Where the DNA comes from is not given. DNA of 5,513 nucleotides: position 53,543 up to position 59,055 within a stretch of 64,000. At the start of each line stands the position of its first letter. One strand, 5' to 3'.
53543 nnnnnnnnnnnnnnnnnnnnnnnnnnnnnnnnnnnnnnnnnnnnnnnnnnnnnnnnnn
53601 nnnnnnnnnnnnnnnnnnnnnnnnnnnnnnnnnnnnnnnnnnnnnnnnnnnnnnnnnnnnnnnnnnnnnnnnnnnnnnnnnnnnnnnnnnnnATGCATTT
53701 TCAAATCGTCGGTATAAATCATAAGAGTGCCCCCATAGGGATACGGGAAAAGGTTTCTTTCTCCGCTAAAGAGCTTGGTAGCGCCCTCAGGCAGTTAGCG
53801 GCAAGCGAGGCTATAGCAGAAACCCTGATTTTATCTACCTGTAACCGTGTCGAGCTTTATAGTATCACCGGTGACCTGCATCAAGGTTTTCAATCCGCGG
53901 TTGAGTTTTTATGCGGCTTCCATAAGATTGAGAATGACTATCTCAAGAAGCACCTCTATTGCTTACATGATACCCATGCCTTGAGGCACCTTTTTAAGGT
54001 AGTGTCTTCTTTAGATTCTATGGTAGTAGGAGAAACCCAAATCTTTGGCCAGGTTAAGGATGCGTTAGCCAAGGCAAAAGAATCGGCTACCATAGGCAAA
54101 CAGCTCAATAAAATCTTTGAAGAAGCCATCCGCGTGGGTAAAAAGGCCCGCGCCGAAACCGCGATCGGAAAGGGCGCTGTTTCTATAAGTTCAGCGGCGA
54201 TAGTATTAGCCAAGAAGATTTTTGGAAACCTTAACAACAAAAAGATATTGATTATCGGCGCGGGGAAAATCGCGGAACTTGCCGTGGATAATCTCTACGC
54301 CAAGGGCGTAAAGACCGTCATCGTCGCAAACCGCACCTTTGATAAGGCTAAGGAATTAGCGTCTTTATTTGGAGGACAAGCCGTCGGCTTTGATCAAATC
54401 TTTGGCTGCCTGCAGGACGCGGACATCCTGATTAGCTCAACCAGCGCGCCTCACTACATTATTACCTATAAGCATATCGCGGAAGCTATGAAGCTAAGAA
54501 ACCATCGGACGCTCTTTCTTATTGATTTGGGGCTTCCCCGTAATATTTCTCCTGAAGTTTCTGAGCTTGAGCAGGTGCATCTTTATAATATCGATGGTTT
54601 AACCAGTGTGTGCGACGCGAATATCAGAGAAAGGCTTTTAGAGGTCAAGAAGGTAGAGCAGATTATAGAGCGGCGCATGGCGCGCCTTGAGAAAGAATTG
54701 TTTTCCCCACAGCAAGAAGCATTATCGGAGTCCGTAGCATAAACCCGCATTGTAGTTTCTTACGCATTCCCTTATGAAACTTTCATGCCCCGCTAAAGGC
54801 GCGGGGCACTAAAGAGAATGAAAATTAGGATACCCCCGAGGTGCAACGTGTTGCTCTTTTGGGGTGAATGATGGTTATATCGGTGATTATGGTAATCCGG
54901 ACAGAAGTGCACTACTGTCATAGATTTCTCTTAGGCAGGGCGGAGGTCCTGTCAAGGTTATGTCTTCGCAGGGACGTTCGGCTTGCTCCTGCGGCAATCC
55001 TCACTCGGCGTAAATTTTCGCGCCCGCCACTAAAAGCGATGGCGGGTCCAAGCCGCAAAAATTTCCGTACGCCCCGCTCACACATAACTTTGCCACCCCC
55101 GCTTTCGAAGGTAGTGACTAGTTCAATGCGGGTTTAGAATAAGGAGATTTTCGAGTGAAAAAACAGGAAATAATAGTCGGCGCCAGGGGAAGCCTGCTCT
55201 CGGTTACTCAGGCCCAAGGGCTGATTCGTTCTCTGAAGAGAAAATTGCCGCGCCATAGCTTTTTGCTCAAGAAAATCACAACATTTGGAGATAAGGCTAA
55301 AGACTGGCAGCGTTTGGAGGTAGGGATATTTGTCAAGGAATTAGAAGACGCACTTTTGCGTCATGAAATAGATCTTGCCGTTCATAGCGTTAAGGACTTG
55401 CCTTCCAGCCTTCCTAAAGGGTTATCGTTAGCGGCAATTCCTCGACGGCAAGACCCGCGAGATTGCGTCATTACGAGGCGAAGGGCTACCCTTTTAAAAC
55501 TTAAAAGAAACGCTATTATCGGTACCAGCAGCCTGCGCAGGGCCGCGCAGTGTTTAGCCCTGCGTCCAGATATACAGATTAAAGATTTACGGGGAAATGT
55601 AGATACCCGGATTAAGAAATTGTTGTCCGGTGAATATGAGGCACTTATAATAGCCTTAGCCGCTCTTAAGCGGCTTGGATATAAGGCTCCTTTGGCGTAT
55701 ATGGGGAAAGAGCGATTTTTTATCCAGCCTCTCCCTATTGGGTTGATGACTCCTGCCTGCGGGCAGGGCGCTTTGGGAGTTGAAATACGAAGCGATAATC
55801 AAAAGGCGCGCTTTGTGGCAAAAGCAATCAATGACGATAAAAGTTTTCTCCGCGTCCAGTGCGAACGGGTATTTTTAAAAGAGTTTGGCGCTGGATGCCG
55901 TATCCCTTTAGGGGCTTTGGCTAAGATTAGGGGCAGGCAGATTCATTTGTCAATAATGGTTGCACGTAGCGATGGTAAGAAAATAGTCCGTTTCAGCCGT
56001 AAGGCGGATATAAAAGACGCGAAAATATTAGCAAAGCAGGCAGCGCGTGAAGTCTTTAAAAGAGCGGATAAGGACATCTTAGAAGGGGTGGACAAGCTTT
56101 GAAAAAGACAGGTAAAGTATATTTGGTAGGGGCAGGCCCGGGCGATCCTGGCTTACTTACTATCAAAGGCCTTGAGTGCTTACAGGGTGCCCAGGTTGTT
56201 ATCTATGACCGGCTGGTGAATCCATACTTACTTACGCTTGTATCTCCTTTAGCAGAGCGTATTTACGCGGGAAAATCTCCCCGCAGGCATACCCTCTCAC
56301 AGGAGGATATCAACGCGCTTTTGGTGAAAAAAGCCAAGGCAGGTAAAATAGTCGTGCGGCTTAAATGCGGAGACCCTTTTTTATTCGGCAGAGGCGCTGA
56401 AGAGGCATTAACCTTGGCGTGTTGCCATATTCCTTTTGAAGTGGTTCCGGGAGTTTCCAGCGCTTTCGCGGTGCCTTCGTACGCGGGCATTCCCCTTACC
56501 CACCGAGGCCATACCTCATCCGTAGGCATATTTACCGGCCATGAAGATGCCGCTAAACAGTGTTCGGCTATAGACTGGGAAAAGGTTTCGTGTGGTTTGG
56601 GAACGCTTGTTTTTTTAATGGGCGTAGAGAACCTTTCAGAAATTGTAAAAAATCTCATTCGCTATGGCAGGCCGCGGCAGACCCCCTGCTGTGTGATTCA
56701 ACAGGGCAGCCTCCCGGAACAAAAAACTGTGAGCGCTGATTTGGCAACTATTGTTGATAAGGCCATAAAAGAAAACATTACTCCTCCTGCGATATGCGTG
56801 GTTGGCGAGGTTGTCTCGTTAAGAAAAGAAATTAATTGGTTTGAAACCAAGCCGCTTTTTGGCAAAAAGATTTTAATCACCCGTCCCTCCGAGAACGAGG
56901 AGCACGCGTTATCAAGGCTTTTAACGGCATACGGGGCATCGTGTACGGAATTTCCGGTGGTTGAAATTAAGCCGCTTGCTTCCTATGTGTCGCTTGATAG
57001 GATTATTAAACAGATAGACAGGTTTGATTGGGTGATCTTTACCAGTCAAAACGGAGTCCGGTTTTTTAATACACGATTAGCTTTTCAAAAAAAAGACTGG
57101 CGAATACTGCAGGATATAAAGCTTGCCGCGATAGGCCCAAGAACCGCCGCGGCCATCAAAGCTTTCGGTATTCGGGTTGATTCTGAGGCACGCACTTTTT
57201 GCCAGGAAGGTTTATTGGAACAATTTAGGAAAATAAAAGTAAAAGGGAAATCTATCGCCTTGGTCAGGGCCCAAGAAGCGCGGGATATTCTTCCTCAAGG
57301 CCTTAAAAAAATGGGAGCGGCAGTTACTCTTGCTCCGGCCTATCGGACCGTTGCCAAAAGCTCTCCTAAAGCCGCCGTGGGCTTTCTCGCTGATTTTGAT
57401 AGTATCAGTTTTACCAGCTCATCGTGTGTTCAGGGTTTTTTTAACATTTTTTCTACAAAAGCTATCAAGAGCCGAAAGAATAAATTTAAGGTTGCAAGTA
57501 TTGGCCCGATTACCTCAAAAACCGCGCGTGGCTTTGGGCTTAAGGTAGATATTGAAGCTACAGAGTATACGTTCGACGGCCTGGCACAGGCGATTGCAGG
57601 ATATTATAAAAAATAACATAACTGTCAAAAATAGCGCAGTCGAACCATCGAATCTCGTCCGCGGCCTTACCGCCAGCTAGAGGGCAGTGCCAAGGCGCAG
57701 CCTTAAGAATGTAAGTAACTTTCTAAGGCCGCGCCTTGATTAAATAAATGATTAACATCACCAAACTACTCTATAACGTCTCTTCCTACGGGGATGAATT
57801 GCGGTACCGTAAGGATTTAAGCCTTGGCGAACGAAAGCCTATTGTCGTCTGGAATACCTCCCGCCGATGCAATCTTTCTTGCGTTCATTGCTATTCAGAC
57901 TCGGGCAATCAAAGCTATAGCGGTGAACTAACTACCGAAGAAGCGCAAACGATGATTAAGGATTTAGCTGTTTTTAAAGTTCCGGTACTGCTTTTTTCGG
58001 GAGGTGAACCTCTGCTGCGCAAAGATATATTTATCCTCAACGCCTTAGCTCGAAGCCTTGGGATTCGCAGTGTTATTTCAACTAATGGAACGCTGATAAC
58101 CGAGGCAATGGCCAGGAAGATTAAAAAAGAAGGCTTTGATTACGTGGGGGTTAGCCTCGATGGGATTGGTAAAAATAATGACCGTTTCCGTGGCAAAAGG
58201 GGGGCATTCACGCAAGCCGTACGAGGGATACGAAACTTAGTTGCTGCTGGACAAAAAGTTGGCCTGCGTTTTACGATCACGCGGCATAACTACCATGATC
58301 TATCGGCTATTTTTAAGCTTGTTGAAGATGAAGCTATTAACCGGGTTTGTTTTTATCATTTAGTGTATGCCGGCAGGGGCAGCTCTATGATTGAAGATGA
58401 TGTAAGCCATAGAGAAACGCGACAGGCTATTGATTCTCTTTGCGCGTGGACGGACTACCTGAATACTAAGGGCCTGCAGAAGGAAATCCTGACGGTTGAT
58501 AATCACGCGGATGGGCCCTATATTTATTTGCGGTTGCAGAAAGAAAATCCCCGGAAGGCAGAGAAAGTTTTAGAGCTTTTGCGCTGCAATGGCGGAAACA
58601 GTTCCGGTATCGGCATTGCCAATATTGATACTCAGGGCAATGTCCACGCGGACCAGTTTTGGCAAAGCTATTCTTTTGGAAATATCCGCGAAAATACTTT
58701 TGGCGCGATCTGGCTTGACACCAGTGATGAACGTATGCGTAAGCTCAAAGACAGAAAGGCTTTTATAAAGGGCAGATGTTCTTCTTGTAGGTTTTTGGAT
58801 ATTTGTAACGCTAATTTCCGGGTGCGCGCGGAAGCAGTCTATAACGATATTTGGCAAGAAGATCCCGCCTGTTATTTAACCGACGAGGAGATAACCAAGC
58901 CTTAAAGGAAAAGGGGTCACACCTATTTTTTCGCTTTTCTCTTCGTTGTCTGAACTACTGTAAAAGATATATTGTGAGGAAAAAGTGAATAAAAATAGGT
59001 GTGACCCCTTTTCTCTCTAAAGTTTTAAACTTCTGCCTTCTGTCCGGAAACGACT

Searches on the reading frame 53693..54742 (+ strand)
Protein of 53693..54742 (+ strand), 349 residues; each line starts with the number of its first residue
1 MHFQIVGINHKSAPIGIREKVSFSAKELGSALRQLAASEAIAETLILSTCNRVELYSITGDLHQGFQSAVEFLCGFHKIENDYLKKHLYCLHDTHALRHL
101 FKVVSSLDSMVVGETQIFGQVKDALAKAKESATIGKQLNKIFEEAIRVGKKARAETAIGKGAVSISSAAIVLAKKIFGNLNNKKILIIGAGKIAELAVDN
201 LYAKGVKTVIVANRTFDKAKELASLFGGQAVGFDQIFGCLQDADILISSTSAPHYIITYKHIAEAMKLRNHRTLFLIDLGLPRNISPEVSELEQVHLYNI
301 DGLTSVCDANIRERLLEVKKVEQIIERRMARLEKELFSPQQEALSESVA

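Call 34: search_protein_families(library=pfam, proteins=[window:53693-54742:+], max_evalue=0.001)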
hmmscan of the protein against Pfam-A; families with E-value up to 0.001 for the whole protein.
window:53693-54742:+ (349 aa): 4 families
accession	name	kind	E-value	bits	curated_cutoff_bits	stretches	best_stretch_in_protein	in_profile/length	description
PF05201.20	GlutR_N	-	7.1e-53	178.9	27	1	6-156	1-151/151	Glutamyl-tRNAGlu reductase, N-terminal domain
PF01488.26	Shikimate_DH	-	1.7e-43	148.4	24.3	1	172-306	2-138/138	Shikimate / quinate 5-dehydrogenase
PF03807.23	F420_oxidored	-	6.6e-06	27.1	21.6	1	184-261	1-78/94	NADP oxidoreductase coenzyme F420-dependent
PF13241.12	NAD_binding_7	-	1.9e-05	25.6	22.1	1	176-253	1-72/104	Putative NAD(P)-binding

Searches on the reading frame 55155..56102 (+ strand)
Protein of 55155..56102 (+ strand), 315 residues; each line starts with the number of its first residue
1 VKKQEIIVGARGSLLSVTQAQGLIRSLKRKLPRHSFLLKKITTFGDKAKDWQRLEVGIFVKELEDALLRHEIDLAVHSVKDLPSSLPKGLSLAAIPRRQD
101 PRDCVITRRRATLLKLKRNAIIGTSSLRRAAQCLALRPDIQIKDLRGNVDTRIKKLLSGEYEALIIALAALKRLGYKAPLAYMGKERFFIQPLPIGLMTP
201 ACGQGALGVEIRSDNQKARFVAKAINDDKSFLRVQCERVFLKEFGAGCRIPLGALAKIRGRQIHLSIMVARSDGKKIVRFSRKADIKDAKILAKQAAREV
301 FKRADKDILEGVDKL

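Call 34: search_protein_families(library=pfam, proteins=[window:55155-56102:+], max_evalue=0.001)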
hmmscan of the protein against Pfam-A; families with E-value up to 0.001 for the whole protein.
window:55155-56102:+ (315 aa): 2 families
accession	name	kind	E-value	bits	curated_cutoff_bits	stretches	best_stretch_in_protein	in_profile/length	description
PF01379.25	Porphobil_deam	-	8.5e-66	221.9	22.1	1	6-218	1-205/207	Porphobilinogen deaminase, dipyromethane cofactor binding domain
PF03900.20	Porphobil_deamC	-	2e-14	54.1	26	1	231-300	1-72/74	Porphobilinogen deaminase, C-terminal domain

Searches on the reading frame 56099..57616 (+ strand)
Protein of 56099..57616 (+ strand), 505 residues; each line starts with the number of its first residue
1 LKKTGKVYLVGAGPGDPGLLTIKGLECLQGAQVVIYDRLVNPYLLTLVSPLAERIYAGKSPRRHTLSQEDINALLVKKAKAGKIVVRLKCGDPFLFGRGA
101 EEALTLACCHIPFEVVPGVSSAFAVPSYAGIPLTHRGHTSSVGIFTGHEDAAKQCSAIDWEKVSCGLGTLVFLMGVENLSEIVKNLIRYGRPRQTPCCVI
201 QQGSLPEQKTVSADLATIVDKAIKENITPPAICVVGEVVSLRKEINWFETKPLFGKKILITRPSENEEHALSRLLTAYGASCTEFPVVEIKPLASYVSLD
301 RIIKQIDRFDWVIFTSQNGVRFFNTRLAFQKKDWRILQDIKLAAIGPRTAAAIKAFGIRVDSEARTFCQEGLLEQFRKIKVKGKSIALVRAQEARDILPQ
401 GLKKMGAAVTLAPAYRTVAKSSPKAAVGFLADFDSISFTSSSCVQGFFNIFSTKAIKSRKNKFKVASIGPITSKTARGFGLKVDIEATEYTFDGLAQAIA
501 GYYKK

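Call 34: search_protein_families(library=pfam, proteins=[window:56099-57616:+], max_evalue=0.001)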
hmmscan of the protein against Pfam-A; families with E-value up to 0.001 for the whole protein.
window:56099-57616:+ (505 aa): 2 families
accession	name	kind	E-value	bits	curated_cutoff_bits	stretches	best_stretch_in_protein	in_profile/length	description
PF02602.20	HEM4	-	3.8e-58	196.8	27.5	1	270-496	2-230/231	Uroporphyrinogen-III synthase HemD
PF00590.25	TP_methylase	-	1.4e-49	169.3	27.8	1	6-218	1-211/212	Tetrapyrrole (Corrin/Porphyrin) Methylases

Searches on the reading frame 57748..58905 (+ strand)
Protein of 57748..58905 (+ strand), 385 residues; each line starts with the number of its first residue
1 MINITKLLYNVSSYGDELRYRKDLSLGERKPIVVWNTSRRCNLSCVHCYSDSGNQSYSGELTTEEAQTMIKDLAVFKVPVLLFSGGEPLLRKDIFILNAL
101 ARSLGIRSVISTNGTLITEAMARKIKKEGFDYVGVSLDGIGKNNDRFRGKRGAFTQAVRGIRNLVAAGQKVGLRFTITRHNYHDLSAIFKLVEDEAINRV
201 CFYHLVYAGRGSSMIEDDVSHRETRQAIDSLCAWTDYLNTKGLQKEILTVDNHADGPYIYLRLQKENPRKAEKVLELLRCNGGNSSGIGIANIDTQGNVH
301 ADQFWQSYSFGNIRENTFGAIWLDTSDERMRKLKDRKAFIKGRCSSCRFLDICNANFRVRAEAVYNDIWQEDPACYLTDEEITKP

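Call 34: search_protein_families(library=pfam, proteins=[window:57748-58905:+], max_evalue=0.001)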
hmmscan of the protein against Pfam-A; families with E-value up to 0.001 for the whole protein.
window:57748-58905:+ (385 aa): 3 families
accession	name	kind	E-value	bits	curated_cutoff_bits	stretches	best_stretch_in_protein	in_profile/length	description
PF04055.27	Radical_SAM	-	7.3e-27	95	29.5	1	36-191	2-165/166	Radical SAM superfamily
PF13353.11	Fer4_12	-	1.1e-08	35.9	22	1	39-142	13-118/137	4Fe-4S single cluster domain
PF13186.11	SPASM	-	3.2e-05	24.5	21.5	1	291-347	8-66/67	Iron-sulfur cluster-binding domain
